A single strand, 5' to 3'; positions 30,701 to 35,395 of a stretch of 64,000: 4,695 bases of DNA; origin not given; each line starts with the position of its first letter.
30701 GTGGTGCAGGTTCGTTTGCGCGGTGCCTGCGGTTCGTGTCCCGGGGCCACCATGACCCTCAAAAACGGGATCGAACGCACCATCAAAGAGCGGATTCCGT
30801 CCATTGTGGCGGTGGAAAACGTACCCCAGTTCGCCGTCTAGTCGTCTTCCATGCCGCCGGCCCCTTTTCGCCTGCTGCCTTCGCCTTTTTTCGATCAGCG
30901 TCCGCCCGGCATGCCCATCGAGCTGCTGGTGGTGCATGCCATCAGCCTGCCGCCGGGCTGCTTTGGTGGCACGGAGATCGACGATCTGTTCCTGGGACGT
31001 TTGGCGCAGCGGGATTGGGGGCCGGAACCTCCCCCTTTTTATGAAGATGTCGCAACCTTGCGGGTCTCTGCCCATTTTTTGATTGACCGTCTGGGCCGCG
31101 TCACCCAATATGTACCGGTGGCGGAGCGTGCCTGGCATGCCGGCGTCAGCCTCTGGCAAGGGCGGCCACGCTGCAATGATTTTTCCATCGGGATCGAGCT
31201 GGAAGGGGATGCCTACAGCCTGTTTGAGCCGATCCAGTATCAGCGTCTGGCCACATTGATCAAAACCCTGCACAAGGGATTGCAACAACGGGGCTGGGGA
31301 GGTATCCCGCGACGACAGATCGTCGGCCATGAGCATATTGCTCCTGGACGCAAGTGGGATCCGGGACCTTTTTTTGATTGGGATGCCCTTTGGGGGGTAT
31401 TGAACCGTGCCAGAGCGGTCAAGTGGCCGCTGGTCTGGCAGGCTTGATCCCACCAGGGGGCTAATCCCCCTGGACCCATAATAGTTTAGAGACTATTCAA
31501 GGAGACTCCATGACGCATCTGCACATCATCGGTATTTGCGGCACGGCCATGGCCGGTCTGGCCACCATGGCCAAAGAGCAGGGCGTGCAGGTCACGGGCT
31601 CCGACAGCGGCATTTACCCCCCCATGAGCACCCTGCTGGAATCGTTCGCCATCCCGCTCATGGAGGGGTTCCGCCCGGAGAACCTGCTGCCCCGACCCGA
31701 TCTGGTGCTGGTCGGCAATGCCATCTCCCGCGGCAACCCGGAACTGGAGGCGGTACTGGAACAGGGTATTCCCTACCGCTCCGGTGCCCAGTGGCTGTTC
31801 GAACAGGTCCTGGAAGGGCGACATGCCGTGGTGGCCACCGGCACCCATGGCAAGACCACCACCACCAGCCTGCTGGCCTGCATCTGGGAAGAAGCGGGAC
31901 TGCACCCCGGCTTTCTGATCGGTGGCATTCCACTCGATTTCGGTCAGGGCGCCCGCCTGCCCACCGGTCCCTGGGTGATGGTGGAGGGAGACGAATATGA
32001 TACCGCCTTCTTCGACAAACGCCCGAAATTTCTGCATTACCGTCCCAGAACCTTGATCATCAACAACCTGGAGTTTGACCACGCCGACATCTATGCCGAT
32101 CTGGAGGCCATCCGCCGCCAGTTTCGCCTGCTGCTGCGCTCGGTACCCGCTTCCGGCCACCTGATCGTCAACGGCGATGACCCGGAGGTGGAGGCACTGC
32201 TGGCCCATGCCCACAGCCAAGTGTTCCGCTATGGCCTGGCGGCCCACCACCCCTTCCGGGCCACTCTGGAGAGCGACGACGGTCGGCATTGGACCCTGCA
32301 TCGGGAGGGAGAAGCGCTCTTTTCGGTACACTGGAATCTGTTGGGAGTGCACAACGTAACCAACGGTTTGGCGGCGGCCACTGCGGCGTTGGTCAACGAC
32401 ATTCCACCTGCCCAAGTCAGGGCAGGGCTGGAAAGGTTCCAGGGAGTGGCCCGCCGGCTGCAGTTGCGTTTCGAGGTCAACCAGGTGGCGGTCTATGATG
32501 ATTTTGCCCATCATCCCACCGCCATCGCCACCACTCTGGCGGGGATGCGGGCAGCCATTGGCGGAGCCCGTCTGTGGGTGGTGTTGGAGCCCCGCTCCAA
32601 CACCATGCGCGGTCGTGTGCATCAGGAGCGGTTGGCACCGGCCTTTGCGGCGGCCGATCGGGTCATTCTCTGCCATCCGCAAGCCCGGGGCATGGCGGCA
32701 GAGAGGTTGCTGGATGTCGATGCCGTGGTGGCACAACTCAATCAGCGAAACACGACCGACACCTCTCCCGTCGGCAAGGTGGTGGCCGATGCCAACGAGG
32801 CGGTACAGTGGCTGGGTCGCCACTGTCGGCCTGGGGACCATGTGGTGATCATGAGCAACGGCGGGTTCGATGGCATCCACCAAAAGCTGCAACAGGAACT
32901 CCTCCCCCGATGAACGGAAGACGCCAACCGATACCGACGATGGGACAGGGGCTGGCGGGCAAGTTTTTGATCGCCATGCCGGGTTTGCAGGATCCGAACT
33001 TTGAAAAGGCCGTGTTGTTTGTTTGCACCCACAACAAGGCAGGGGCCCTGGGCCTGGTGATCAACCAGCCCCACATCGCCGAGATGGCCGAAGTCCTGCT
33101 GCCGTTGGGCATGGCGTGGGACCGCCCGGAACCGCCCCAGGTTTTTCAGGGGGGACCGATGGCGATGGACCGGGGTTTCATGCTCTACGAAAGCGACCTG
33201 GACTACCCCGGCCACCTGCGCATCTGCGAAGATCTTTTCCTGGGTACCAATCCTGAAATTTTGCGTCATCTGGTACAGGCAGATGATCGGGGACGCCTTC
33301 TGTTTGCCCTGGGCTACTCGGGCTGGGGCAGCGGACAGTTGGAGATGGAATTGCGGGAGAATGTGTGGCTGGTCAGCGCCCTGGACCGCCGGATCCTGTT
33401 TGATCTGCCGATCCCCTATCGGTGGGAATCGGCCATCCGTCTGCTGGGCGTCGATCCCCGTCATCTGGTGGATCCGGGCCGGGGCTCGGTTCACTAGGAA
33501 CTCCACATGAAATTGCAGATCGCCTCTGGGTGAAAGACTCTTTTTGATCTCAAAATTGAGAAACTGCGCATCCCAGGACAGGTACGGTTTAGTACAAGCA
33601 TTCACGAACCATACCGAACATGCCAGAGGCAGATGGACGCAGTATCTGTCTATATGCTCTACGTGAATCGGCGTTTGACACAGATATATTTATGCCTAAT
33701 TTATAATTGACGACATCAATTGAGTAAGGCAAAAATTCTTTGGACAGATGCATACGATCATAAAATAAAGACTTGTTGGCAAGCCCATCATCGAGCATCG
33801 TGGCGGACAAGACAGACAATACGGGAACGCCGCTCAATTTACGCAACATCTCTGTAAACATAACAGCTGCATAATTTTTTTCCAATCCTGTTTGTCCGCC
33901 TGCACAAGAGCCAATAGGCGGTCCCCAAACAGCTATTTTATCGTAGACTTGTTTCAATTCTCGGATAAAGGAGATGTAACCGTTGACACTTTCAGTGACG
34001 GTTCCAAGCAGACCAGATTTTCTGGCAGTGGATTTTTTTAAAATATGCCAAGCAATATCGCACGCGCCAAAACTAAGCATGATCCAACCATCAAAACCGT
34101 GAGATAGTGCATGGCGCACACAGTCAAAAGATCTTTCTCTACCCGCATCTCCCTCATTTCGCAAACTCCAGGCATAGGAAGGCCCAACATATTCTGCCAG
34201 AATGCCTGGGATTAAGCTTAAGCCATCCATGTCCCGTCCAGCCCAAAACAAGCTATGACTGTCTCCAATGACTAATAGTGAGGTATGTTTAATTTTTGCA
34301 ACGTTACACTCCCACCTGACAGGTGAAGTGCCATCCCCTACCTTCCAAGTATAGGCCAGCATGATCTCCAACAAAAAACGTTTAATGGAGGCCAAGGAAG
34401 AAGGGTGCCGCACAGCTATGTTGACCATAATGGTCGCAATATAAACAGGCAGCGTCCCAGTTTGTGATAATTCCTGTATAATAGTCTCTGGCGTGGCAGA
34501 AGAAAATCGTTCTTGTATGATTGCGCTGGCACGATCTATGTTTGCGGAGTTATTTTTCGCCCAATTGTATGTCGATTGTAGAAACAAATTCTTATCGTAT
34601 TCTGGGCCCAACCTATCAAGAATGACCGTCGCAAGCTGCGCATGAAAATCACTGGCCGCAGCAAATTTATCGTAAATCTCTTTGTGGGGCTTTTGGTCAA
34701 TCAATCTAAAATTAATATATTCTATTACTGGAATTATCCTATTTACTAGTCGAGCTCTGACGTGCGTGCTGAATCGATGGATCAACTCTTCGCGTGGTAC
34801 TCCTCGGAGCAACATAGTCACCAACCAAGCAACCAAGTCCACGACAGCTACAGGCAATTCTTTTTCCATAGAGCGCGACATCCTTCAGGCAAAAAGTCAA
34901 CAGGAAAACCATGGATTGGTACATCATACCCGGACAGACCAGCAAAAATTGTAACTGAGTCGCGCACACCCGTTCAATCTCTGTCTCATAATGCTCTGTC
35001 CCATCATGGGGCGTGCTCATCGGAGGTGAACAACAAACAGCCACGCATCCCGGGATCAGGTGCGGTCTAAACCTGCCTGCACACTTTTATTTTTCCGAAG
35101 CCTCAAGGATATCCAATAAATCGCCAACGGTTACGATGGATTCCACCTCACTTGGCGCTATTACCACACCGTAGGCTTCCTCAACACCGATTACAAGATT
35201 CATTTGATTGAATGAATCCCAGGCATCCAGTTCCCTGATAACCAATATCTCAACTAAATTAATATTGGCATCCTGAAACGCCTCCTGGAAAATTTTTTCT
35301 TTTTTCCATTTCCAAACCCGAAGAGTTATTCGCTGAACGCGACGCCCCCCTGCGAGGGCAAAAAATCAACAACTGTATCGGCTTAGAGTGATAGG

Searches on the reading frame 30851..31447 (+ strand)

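Call 15: search_protein_families(library=pfam, proteins=[window:30851-31447:+], max_evalue=0.001)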
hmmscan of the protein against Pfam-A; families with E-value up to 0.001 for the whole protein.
window:30851-31447:+ (198 aa): 1 family
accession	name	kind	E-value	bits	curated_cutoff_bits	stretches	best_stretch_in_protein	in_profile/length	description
PF01510.30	Amidase_2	-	2.6e-27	96.2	26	1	21-173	3-131/131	N-acetylmuramoyl-L-alanine amidase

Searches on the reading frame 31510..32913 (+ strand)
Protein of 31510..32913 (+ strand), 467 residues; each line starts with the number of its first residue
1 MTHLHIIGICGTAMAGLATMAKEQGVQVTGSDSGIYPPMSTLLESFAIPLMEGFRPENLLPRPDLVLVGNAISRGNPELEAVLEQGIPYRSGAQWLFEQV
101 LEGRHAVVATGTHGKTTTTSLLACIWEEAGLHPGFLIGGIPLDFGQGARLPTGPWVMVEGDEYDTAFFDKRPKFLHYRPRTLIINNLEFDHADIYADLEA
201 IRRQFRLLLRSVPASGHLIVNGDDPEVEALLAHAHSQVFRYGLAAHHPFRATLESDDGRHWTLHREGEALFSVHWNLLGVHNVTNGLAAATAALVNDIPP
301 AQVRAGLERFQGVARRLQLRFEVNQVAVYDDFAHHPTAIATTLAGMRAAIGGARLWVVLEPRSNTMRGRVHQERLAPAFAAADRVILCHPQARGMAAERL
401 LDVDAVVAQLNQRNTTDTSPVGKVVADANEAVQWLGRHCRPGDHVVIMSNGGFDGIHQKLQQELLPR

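Call 15: search_protein_families(library=pfam, proteins=[window:31510-32913:+], max_evalue=0.001)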
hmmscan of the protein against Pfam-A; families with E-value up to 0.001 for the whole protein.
window:31510-32913:+ (467 aa): 3 families
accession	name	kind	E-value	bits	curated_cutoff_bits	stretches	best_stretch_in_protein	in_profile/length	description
PF08245.18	Mur_ligase_M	-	1.4e-22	81.1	24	1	110-293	2-200/200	Mur ligase middle domain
PF02875.26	Mur_ligase_C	-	1.7e-17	64.9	28.4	1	315-451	1-127/127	Mur ligase, glutamate ligase domain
PF01225.30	Mur_ligase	-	2.1e-16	60.5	21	1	3-97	1-88/95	Mur ligase family, catalytic domain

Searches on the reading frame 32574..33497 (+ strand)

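Call 15: search_protein_families(library=pfam, proteins=[window:32574-33497:+], max_evalue=0.001)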
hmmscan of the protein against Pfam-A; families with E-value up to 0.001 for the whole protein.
window:32574-33497:+ (307 aa): 1 family
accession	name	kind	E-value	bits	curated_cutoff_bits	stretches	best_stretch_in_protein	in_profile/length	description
PF02622.21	DUF179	-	6.2e-41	140.4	27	1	136-292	1-157/157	AlgH-like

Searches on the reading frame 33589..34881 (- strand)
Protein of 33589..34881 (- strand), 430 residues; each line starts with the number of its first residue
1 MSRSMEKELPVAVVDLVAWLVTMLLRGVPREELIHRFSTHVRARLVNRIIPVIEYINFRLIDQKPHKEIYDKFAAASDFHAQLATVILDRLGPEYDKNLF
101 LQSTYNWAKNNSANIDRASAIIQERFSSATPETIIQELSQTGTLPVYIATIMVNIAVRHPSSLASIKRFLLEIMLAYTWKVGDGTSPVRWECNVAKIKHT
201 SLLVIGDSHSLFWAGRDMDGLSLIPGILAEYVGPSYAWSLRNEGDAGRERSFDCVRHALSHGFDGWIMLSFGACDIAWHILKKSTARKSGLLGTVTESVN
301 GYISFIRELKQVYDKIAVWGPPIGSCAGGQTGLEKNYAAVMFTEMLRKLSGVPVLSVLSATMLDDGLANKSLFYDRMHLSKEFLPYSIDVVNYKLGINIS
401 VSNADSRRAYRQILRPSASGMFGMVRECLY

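Call 3: search_protein_families(library=pfam, proteins=[window:33589-34881:-], max_evalue=1)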
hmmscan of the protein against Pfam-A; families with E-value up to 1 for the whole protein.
window:33589-34881:- (430 aa): 1 family
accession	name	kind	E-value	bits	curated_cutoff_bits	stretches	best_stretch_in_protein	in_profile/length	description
PF13472.12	Lipase_GDSL_2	-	0.014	16.3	32.9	1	219-382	14-174/178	GDSL-like Lipase/Acylhydrolase family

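Call 4: search_protein_families(library=ncbifam, proteins=[window:33589-34881:-], max_evalue=1)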
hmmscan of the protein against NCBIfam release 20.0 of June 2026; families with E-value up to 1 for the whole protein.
window:33589-34881:- (430 aa): 0 families

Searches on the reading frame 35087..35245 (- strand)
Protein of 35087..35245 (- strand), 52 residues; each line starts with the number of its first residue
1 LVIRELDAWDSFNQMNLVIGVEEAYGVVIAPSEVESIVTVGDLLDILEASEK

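Call 3: search_protein_families(library=pfam, proteins=[window:35087-35245:-], max_evalue=1)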
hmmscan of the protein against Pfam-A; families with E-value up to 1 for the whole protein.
window:35087-35245:- (52 aa): 2 families
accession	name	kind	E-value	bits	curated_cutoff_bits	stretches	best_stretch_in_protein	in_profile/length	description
PF00550.31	PP-binding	-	0.005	17.5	20.8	1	10-46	30-66/67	Phosphopantetheine attachment site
PF14573.12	PP-binding_2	-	0.0079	16.8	32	1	4-48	41-85/96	Acyl-carrier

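Call 4: search_protein_families(library=ncbifam, proteins=[window:35087-35245:-], max_evalue=1)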
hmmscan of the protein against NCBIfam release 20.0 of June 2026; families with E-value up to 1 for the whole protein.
window:35087-35245:- (52 aa): 12 families
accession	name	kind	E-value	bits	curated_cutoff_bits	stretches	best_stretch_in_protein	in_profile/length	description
NF002148.0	PRK00982.1-2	subfamily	4.1e-07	29.7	71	1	5-50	33-77/79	acyl carrier protein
NF002150.0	PRK00982.1-4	subfamily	3.7e-06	27.1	66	1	4-50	33-78/80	acyl carrier protein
NF009104.0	PRK12449.1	equivalog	1e-05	25.4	70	1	8-48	36-76/80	acyl carrier protein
NF002151.0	PRK00982.1-5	equivalog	3.4e-05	23.9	92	1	8-50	35-76/78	acyl carrier protein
NF002147.0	PRK00982.1-1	equivalog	4.6e-05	23.2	84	1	6-50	37-80/83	acyl carrier protein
TIGR00517.1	acyl_carrier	equivalog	5.3e-05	23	70.45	1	8-48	35-74/77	acyl carrier protein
NF002149.0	PRK00982.1-3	equivalog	0.00075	19.4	106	1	8-50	35-76/78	acyl carrier protein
NF003757.0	PRK05350.1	equivalog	0.0051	16.9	65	1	6-48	36-77/83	acyl carrier protein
NF040636.1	AcpM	exception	0.012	15.6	146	1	5-48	34-76/93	meromycolate extension acyl carrier protein AcpM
NF041281.1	TraA_gammapb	subfamily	0.033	14.3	50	1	15-40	48-73/75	TraA family conjugative transfer protein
NF006031.0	PRK08172.1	equivalog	0.042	14.5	76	1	10-47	37-74/82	acyl carrier protein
NF005798.0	PRK07639.1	equivalog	0.046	14.2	100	1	9-51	38-82/91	petrobactin biosynthesis protein AsbD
